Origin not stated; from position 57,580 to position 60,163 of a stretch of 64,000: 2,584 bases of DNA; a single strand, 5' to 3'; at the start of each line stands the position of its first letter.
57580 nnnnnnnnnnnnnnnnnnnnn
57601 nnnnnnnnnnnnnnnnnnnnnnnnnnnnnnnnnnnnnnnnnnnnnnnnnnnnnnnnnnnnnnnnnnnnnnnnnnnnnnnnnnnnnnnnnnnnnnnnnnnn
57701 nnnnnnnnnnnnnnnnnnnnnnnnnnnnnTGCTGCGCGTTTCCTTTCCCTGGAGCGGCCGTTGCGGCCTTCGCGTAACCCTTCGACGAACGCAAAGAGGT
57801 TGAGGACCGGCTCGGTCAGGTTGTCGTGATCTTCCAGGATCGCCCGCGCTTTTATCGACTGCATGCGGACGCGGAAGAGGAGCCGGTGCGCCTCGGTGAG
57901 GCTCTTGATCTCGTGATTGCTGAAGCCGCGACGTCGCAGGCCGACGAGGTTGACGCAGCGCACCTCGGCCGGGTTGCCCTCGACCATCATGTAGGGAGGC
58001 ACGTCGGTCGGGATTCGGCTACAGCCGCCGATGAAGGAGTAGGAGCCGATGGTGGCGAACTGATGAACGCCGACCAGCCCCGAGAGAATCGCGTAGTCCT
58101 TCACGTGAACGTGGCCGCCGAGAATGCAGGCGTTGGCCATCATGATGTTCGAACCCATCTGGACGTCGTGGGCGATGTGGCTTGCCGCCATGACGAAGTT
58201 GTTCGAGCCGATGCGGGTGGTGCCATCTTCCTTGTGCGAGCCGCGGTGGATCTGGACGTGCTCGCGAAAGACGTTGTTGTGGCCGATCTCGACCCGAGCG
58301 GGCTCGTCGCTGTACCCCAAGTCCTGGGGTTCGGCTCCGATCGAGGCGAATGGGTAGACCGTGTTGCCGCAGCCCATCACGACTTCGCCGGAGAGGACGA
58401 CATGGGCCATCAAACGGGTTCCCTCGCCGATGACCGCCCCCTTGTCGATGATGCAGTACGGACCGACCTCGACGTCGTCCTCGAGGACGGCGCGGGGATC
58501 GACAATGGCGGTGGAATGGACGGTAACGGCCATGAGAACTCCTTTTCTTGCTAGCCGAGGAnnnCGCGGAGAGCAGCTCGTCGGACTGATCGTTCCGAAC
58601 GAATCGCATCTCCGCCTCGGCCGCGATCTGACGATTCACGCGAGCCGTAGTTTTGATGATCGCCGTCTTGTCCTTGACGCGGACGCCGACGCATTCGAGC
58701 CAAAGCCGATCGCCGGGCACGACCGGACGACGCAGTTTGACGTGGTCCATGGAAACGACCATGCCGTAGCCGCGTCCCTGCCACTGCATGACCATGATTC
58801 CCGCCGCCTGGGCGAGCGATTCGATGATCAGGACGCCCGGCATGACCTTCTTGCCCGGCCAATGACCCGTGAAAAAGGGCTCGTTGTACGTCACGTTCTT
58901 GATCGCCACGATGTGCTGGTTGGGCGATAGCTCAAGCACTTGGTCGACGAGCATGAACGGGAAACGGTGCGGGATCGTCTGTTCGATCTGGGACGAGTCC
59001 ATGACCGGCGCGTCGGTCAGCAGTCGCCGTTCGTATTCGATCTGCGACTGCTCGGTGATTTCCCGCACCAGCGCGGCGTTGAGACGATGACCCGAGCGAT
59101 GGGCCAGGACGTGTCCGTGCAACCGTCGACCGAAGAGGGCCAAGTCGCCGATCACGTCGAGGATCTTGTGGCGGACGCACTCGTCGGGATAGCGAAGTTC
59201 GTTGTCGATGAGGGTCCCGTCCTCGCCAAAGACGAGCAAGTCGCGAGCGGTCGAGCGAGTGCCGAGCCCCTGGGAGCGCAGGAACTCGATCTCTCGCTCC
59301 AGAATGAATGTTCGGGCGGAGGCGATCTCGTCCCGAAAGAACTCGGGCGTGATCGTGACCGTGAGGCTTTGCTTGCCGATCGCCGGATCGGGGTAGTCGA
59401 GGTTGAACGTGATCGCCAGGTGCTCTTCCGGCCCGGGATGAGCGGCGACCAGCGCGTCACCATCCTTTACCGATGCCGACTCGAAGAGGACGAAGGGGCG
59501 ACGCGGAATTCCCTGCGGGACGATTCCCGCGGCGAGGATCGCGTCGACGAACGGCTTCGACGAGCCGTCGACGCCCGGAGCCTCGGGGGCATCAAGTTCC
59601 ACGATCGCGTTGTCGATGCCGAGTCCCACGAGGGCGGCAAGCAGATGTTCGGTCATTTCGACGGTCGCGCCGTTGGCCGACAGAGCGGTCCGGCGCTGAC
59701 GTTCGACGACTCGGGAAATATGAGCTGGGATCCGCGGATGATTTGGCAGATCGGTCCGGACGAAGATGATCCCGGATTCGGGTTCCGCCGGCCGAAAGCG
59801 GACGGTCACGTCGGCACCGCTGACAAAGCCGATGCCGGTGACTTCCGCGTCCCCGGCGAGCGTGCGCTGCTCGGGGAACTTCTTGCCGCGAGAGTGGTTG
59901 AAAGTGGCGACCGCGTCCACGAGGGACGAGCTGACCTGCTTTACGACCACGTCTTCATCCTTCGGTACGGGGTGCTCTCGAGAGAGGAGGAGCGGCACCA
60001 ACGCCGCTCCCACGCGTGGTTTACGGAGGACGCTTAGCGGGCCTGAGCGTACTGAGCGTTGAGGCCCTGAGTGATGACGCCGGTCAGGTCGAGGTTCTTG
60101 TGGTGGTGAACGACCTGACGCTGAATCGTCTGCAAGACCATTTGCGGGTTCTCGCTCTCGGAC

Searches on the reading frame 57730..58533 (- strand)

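Call 31: search_protein_families(library=pfam, proteins=[window:57730-58533:-], max_evalue=0.0001)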
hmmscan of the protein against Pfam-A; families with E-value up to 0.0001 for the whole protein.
window:57730-58533:- (268 aa): 3 families
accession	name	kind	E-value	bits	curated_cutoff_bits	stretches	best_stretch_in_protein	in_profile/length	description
PF13720.11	Acetyltransf_11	-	2.7e-20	73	24.5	1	177-252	1-76/82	Udp N-acetylglucosamine O-acyltransferase; Domain 2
PF00132.30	Hexapep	-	4.4e-20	70.9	27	0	3-35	2-34/36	Bacterial transferase hexapeptide (six repeats)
PF25084.1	LbH_EIF2B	-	7.4e-06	26.4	54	0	14-54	61-100/105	EIF2B subunit epsilon LbH domain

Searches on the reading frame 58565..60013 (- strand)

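Call 31: search_protein_families(library=pfam, proteins=[window:58565-60013:-], max_evalue=0.0001)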
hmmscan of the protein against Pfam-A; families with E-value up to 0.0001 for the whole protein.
window:58565-60013:- (483 aa): 3 families
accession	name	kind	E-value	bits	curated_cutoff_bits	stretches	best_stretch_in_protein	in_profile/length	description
PF03331.19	LpxC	-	6.9e-90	301.6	27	1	49-320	1-267/268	UDP-3-O-acyl N-acetylglycosamine deacetylase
PF07977.19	FabA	-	9.7e-24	84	23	1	347-467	1-137/138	FabA-like domain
PF03061.28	4HBT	-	9.2e-05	23.1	20.6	0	402-454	15-67/79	Thioesterase superfamily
